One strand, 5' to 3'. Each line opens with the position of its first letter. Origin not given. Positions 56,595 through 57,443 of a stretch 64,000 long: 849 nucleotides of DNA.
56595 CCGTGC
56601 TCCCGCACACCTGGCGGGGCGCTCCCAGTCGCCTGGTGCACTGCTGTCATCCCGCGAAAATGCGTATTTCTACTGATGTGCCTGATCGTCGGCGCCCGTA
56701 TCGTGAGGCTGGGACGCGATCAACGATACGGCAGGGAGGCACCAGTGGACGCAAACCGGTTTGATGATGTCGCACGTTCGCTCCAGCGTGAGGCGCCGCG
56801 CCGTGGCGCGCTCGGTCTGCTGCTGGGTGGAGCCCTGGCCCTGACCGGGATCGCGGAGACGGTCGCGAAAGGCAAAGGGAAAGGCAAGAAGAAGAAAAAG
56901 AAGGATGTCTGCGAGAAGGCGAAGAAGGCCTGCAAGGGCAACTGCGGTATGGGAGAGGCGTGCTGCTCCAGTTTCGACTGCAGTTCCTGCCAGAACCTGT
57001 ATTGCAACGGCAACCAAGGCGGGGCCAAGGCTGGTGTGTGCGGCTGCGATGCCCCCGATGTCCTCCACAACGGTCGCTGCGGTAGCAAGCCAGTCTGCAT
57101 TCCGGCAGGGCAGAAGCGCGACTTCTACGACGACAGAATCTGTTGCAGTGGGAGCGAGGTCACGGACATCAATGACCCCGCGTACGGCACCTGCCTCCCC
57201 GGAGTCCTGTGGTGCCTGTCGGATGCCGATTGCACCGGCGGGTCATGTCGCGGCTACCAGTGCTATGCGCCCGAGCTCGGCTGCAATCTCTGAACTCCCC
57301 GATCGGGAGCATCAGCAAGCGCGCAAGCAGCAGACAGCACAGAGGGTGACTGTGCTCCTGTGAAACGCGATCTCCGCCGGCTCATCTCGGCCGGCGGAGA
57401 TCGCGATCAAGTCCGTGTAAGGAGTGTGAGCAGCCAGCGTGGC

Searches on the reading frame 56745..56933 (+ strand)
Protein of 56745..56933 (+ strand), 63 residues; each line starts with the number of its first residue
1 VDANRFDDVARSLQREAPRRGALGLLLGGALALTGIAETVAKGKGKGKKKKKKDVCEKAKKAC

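Call 77: find_homologous_proteins(query=A3, max_evalue=1)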
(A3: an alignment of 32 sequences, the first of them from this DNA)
Query A3 (32 sequences) (63 aa, profile of the alignment): 58 proteins with E <= 1 among 7262 candidates.
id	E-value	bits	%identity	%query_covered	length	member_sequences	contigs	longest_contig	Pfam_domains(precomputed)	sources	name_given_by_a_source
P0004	4.8e-18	83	63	38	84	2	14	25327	-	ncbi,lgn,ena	-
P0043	6.1e-18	82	54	65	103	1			-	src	-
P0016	6.3e-17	79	46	38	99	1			-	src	-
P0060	1.5e-16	78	53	60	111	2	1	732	-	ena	-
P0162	2.1e-15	74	54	38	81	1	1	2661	-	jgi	jgi:hypothetical protein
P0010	8.4e-15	72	-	-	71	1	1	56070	-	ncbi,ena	-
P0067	1.2e-14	72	65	32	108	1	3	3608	-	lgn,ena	-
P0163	1.4e-14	72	57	37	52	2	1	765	-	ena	-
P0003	2.6e-14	71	36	100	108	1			-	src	-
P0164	3.8e-12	64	46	59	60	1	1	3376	-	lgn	-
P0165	6.0e-12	63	50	60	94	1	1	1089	-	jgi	jgi:hypothetical protein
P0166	8.0e-12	63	56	51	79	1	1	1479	-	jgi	jgi:hypothetical protein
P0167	2.0e-11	62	55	60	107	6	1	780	-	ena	-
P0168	3.6e-11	61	57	67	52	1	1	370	-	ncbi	-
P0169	3.7e-11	61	57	11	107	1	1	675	-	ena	-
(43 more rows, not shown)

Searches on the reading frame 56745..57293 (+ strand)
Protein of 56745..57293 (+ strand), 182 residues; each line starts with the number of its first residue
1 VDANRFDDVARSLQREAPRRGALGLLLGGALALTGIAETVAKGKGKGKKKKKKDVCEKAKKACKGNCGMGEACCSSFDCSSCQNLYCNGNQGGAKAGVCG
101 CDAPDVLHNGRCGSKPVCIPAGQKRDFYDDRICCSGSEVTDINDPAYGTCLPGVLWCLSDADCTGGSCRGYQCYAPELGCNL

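Call 8: search_protein_families(library=pfam, proteins=[window:56745-57293:+], max_evalue=0.1)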
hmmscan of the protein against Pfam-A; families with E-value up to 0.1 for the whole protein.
window:56745-57293:+ (182 aa): 0 families

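Call 9: search_protein_families(library=ncbifam, proteins=[window:56745-57293:+], max_evalue=0.1)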
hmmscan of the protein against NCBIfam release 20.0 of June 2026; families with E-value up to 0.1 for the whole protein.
window:56745-57293:+ (182 aa): 0 families

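Call 67: predict_structure(alignment_id=A7)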
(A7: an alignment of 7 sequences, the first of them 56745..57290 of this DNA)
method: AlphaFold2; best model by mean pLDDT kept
length: 182 residues; sequences in the alignment: 7
mean_pLDDT: 54.4   pTM: 0.34
mean pLDDT of the five models: 54.4, 51.9, 47.2, 44.9, 44.2
residues with pLDDT >= 90: 0; 70-90: 36; 50-70: 70; < 50: 76
segments of 3 or more residues with pLDDT < 50: 1-53, 156-160, 163-167, 170-182
pLDDT, mean of each block of 10 residues (from residue 1): 40 36 35 36 34 55 61 70 67 65 60 58 74 73 84 55 47 35 28
secondary structure, 60 per line:
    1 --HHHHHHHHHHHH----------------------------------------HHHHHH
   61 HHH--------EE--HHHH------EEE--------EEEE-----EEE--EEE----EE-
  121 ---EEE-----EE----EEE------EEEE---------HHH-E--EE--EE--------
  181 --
elements in order: H3-14 H55-63 H76-79 E86-88 E97-100 E106-108 E111-113 E124-126 E138-140 E147-150
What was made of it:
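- Tried and rejected: AF2 of the 56745 protein: pLDDT 54, unusable (call 67).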
